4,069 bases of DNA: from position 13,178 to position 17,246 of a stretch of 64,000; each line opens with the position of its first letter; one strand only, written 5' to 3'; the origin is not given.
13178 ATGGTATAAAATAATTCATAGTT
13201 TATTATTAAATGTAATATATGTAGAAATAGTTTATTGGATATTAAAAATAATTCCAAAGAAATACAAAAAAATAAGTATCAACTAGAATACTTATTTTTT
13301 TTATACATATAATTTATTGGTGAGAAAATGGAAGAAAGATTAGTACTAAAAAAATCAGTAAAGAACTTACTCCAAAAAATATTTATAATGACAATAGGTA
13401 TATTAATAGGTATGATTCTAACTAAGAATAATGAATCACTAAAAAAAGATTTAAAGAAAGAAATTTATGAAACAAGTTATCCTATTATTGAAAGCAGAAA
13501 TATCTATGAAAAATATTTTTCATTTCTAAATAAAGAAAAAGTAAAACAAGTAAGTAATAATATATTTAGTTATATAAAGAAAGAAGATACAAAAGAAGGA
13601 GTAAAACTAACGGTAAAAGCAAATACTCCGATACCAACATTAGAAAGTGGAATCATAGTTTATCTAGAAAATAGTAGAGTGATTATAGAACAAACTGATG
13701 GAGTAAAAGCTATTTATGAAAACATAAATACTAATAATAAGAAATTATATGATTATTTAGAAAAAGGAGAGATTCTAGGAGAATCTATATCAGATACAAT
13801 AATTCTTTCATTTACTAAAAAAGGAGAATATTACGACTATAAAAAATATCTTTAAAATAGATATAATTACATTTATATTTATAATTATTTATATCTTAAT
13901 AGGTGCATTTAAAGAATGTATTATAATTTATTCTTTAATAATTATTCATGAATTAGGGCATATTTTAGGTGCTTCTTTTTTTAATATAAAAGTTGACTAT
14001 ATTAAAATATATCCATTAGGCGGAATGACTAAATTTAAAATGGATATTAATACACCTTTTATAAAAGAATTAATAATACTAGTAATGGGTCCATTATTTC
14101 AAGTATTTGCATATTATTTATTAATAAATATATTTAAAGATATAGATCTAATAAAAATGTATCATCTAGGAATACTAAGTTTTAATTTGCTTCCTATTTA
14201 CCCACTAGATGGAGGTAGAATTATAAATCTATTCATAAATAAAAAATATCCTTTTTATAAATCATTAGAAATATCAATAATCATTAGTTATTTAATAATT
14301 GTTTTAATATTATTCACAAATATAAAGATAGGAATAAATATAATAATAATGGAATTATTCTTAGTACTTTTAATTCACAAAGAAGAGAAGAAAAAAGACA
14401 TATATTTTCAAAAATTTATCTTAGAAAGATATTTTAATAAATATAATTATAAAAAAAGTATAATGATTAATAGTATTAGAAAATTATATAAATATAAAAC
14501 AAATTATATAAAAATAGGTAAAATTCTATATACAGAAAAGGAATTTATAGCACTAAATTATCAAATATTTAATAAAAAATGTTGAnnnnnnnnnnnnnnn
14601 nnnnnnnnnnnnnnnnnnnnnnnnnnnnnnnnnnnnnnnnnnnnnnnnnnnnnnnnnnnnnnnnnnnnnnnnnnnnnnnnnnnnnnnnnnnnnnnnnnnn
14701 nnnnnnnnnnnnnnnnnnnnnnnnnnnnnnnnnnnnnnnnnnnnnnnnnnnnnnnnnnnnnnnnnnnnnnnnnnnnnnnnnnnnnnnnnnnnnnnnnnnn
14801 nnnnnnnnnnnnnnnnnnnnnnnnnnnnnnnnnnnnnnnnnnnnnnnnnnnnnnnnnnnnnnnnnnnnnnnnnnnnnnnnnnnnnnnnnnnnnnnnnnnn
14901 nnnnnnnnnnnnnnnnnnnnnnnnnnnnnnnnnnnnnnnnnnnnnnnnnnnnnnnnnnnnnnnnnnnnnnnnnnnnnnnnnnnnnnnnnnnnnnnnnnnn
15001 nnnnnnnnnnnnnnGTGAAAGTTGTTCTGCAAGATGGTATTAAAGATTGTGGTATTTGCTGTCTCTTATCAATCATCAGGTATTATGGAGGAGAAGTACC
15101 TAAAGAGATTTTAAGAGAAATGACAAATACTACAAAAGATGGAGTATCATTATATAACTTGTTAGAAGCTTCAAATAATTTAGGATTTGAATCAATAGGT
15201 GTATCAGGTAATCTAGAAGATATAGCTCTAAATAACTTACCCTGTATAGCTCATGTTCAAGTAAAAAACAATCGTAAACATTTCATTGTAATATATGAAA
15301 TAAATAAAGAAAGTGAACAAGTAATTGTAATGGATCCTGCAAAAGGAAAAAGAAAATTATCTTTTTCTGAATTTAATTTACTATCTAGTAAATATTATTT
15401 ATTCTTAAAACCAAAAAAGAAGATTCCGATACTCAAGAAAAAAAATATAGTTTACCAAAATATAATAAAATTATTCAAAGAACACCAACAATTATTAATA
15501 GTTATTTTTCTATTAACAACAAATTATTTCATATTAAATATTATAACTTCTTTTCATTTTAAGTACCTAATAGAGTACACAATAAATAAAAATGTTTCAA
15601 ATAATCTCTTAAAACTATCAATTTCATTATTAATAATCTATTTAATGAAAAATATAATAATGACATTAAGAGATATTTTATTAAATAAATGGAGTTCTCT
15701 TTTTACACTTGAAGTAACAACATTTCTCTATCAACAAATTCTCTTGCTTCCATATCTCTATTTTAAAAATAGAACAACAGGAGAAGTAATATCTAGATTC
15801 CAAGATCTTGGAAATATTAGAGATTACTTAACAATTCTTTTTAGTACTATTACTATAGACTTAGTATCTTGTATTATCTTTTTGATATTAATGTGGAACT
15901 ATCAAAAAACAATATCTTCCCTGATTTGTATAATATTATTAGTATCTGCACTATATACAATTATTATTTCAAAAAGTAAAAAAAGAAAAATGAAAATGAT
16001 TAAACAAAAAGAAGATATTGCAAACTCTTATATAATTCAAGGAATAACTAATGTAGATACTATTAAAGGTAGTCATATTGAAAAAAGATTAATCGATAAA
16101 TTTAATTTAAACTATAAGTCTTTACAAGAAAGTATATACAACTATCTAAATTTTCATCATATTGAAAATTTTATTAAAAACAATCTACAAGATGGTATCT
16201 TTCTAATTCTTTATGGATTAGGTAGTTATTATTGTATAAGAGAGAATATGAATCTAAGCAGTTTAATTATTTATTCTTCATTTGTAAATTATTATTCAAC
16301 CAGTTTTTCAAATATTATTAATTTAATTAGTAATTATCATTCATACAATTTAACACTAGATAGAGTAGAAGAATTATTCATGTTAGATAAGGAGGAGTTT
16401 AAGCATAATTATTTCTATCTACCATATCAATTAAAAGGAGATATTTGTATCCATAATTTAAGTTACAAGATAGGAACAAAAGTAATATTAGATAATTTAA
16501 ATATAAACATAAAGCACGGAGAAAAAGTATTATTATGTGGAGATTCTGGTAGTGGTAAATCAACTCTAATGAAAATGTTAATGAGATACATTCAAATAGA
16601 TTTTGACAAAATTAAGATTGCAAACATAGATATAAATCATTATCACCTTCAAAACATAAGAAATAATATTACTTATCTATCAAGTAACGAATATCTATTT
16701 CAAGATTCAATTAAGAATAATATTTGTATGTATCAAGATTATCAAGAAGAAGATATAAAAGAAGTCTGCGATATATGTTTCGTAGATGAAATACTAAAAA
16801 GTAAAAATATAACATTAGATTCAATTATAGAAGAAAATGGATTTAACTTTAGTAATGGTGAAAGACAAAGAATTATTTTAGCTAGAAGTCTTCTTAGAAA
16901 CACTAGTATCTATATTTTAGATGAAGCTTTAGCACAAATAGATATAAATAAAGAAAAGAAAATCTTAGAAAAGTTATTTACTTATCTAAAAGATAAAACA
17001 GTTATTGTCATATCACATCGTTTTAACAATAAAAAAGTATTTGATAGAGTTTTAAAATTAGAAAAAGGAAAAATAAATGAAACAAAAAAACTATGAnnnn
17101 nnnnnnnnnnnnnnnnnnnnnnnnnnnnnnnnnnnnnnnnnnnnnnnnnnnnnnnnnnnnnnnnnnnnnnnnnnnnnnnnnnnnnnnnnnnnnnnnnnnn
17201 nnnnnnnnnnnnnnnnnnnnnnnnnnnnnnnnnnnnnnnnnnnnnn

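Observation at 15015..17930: Compact double-glycine two-peptide export locus whose peptide genes are missed by the ORF track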

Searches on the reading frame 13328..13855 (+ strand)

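Call 3: search_protein_families(library=pfam, proteins=[window:13328-13855:+], max_evalue=1)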
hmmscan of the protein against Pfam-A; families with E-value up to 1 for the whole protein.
window:13328-13855:+ (175 aa): 6 families
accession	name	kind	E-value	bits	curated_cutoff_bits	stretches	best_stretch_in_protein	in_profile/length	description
PF01551.29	Peptidase_M23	-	2e-06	28.3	28.7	1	89-155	3-74/96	Peptidase family M23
PF22392.1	Cmr7b-like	-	0.0012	19.1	26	1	27-111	87-166/184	Cmr7b-like, BtrG-like domain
PF24898.2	GGDEF_GdpP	-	0.055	14.2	30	1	47-95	32-82/126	Cyclic-di-AMP phosphodiesterase GdpP-like, GGDEF domain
PF22403.1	DUF6981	-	0.11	12.9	26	0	55-86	35-65/84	Domain of unknown function (DUF6981)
PF03235.19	GmrSD_N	-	0.15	12.6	33.2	1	35-141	99-189/199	GmrSD restriction endonuclease, N-terminal domain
PF13786.12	DUF4179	-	0.18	12.7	30.1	0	32-97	24-77/94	Domain of unknown function (DUF4179)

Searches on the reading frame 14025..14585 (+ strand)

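Call 3: search_protein_families(library=pfam, proteins=[window:14025-14585:+], max_evalue=1)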
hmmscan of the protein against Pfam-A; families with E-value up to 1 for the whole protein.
window:14025-14585:+ (186 aa): 1 family
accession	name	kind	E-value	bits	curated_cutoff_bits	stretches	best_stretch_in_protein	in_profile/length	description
PF02163.28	Peptidase_M50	-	1.4e-06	28.3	27.2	1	46-94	169-220/221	Peptidase family M50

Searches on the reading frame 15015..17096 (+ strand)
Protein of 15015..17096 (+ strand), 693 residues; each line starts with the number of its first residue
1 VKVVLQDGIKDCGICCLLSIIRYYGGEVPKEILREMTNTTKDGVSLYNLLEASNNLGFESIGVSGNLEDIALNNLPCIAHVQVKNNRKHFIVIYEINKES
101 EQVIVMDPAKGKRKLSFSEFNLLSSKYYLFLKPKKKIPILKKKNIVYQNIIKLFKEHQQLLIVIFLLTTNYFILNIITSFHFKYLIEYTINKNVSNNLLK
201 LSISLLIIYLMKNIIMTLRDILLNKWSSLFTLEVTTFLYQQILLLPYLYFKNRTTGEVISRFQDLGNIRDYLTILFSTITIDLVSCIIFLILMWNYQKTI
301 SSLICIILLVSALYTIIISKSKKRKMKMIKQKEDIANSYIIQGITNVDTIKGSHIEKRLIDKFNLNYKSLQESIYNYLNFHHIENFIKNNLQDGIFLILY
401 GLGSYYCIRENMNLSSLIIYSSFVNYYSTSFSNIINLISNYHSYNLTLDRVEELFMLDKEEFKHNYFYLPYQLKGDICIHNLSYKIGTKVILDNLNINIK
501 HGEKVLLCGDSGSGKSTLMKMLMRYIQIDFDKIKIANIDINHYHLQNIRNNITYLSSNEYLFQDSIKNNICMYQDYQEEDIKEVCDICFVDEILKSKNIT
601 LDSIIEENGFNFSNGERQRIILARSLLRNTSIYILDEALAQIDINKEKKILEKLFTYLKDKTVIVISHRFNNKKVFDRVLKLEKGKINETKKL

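Call 3: search_protein_families(library=pfam, proteins=[window:15015-17096:+], max_evalue=1)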
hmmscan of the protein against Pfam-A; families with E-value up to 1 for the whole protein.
window:15015-17096:+ (693 aa): 32 families (the best 25 are shown)
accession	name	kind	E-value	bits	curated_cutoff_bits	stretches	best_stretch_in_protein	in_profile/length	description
PF03412.21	Peptidase_C39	-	1.1e-31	109.8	22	1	2-135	3-132/133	Peptidase C39 family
PF00005.33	ABC_tran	-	3.5e-25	89.6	25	1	492-639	1-136/137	ABC transporter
PF00664.28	ABC_membrane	-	8.4e-23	81.8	28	1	163-430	3-273/274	ABC transporter transmembrane region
PF13479.12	AAA_24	-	1.2e-06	28.9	27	1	503-609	3-89/195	AAA domain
PF02463.25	SMC_N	-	0.00024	21.1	40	1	508-684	30-213/220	RecF/RecN/SMC N terminal domain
PF13555.12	AAA_29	-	0.00037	20.6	27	1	496-519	16-39/61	P-loop containing region of AAA domain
PF20720.3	nSTAND3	-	0.00048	20.3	27.2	1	503-554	18-70/155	Novel STAND NTPase 3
PF12775.13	AAA_7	-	0.00068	19.7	25.8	1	495-540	26-69/181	P-loop containing dynein motor region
PF05673.19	DUF815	-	0.001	18.7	23.8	1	500-560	51-107/249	Protein of unknown function (DUF815)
PF00910.28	RNA_helicase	-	0.0022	18.9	21.5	1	505-580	1-62/105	RNA helicase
PF08477.19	Roc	-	0.0032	18.1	27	1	504-548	1-44/119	Ras of Complex, Roc, domain of DAPkinase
PF00004.35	AAA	-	0.0033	18.3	21.2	1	505-561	1-38/131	ATPase family associated with various cellular activities (AAA)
PF03193.22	RsgA_GTPase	-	0.0045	17.3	30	1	491-534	96-138/174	RsgA GTPase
PF01443.25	Viral_helicase1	-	0.0056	16.9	21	1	512-600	8-75/228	Viral superfamily 1 RNA helicase core domain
PF13401.12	AAA_22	-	0.0057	17.4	27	1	505-528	8-31/130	AAA domain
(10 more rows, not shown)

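Call 4: search_protein_families(library=ncbifam, proteins=[window:15015-17096:+], max_evalue=1)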
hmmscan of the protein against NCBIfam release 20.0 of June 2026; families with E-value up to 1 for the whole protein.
window:15015-17096:+ (693 aa): 185 families (the best 25 are shown)
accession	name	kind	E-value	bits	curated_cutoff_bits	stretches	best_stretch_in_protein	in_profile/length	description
TIGR01193.1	bacteriocin_ABC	subfamily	1.1e-105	354.7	523.85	1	10-690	5-689/708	peptide cleavage/export ABC transporter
TIGR03796.1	NHLM_micro_ABC1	equivalog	9.2e-96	321.6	853.3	1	3-689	4-691/710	NHLP family bacteriocin export ABC transporter peptidase/permease/ATPase subunit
NF045998.1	cleave_ABC_plasm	equivalog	2.3e-86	290.6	500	1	6-676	2-665/673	Mbov_0121 family peptidase domain-containing ABC transporter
TIGR01846.1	type_I_sec_HlyB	subfamily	1.1e-85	288.4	725.55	1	13-690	1-672/694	type I secretion system permease/ATPase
TIGR03375.1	type_I_sec_LssB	subfamily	1.7e-83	281.2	693.1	1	16-687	6-679/696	type I secretion system permease/ATPase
TIGR03797.1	NHLM_micro_ABC2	equivalog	9.2e-62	209.5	709.4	1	98-690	79-665/686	NHLP bacteriocin export ABC transporter permease/ATPase subunit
TIGR02203.1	MsbA_lipidA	equivalog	7e-58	196.5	602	1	156-689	11-548/572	lipid A export permease/ATP-binding protein MsbA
NF008381.0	PRK11176.1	equivalog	9.3e-55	186.1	867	1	181-690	47-559/582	lipid A ABC transporter ATP-binding protein/permease MsbA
TIGR01842.1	type_I_sec_PrtD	subfamily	7.7e-53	179.8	510.15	1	157-688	4-532/544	type I secretion system permease/ATPase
TIGR02204.1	MsbA_rel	hypoth_equivalog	1.4e-52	179.2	780.4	1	156-689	15-554/576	ABC transporter, permease/ATP-binding protein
NF045513.1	HepA_fam_ABC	equivalog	6.1e-52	176.9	725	1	126-689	21-588/610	heterocyst formation ABC transporter subunit HepA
TIGR02857.1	CydD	equivalog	2.1e-49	168.9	435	2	440-682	283-529/529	thiol reductant ABC exporter subunit CydD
NF010178.0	PRK13657.1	equivalog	9.9e-48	162.9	733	1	146-690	6-550/588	glucan ABC transporter ATP-binding protein/ permease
TIGR00958.1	3a01208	subfamily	1e-47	162.9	874.6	1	147-690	149-694/711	antigen peptide transporter 2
NF052233.1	CphA_assoc_ABC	equivalog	2.9e-46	158.2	880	1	183-690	213-723/766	cyanophycin metabolism-associated ABC transporter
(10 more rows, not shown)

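Call 9: find_related_loci(query=window:15015-17096:+, collection=genome_contigs, flank=6000)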
Query window:15015-17096:+ (693 aa) in genome_contigs; peptide patterns used: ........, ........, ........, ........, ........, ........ (x = any residue, [..] = any of these).
95 stretches matched a pattern; 7 encode a relative of the query (tblastn E <= 1e-3); 7 distinct loci.
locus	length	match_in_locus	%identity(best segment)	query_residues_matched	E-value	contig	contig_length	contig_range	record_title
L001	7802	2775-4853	68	1-693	0e+0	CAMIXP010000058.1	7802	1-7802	MAG: uncultured Bacillales bacterium isolate SRR12081302_bin.69_metaWRAP_v1.3_MAG genome assembly, contig: ERZ12289775.1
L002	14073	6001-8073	61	1-693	0e+0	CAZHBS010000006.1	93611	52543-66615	MAG TPA_asm: uncultured Muribaculaceae bacterium isolate SRP287540_co1_193 genome assembly, contig: NODE_146_length_9361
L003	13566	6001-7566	22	179-689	5e-32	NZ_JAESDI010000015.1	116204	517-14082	Alteromonas lipotrueae strain MD_652 NODE_15_length_116204_cov_247.553187, whole genome shotgun sequence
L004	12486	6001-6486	28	480-643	2e-13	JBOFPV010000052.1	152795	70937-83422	MAG: Tannerellaceae bacterium isolate WFFMC_MAG_227 k139_2045434_flag=0_multi=9.9363_len=152795, whole genome shotgun se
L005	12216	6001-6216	40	612-684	3e-8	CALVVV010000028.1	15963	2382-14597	MAG: uncultured Bacilli bacterium isolate BRZ_FP__bin56 genome assembly, contig: BRZ_FP__NODE_3449_length_15963_cov_8.20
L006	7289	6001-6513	27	494-668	9e-11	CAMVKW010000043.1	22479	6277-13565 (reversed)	MAG TPA_asm: uncultured Lachnospiraceae bacterium isolate SRR8387721_bin.39_metaWRAP_v1.3_MAG genome assembly, contig: E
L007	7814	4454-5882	23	490-683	5e-9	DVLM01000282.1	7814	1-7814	MAG TPA_asm: Candidatus Fimicola cottocaccae isolate ChiW9-1577 ChiW9__C140046_L7814_SRR5514659, whole genome shotgun se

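Call 44: search_solved_structures(query=window:15015-17093:+, max_evalue=1e-20, show_alignments=2)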
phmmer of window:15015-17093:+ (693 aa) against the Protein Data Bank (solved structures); distinct sequences matched with E-value up to 1e-20: 231 (the best 60 are shown).
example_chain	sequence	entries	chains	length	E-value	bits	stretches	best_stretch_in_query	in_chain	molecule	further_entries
4ry2_A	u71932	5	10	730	1.9e-85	290.8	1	5-690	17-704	ABC-type bacteriocin transporter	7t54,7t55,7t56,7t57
8vp3_A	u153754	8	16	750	2.1e-85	290.7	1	5-690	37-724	ABC-type bacteriocin transporter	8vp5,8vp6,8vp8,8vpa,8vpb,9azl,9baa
4s0f_A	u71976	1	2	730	4.8e-85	289.5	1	5-690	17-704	ABC-type bacteriocin transporter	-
6v9z_A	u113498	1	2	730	2.9e-84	286.9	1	5-690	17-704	ABC-type bacteriocin transporter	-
8vp9_A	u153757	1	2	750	1.3e-81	278.2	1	6-690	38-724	ABC-type bacteriocin transporter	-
8hf7_A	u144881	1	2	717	3e-77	263.8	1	10-690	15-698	Competence factor transporting ATP-binding protein/permease ComA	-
8hf4_A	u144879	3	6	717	3.1e-77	263.7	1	10-690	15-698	Transport/processing ATP-binding protein ComA | Competence factor transporting ATP-binding protein/permease ComA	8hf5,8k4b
8hf6_A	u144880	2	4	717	7.7e-77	262.4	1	10-690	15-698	Competence factor transporting ATP-binding protein/permease ComA | Transport/processing ATP-binding protein ComA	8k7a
7sgr_J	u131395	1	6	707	1.7e-61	211.7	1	11-690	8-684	Alpha-hemolysin translocation ATP-binding protein HlyB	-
8dck_A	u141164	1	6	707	4.3e-61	210.4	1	11-690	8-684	Alpha-hemolysin translocation ATP-binding protein HlyB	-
8vow_A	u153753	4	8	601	1.1e-59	205.7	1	154-690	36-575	ABC-type bacteriocin transporter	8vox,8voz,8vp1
4f4c_A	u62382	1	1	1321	7.9e-56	193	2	472-689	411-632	Multidrug resistance protein pgp-1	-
7niu_A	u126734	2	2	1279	5.5e-53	183.6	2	268-689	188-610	Isoform 2 of Phosphatidylcholine translocator ABCB4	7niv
7zk4_A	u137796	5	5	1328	1.5e-52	182.1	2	198-689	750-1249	ATP-dependent translocase ABCB1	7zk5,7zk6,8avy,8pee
7zka_A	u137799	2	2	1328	1.7e-52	182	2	198-689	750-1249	ATP-dependent translocase ABCB1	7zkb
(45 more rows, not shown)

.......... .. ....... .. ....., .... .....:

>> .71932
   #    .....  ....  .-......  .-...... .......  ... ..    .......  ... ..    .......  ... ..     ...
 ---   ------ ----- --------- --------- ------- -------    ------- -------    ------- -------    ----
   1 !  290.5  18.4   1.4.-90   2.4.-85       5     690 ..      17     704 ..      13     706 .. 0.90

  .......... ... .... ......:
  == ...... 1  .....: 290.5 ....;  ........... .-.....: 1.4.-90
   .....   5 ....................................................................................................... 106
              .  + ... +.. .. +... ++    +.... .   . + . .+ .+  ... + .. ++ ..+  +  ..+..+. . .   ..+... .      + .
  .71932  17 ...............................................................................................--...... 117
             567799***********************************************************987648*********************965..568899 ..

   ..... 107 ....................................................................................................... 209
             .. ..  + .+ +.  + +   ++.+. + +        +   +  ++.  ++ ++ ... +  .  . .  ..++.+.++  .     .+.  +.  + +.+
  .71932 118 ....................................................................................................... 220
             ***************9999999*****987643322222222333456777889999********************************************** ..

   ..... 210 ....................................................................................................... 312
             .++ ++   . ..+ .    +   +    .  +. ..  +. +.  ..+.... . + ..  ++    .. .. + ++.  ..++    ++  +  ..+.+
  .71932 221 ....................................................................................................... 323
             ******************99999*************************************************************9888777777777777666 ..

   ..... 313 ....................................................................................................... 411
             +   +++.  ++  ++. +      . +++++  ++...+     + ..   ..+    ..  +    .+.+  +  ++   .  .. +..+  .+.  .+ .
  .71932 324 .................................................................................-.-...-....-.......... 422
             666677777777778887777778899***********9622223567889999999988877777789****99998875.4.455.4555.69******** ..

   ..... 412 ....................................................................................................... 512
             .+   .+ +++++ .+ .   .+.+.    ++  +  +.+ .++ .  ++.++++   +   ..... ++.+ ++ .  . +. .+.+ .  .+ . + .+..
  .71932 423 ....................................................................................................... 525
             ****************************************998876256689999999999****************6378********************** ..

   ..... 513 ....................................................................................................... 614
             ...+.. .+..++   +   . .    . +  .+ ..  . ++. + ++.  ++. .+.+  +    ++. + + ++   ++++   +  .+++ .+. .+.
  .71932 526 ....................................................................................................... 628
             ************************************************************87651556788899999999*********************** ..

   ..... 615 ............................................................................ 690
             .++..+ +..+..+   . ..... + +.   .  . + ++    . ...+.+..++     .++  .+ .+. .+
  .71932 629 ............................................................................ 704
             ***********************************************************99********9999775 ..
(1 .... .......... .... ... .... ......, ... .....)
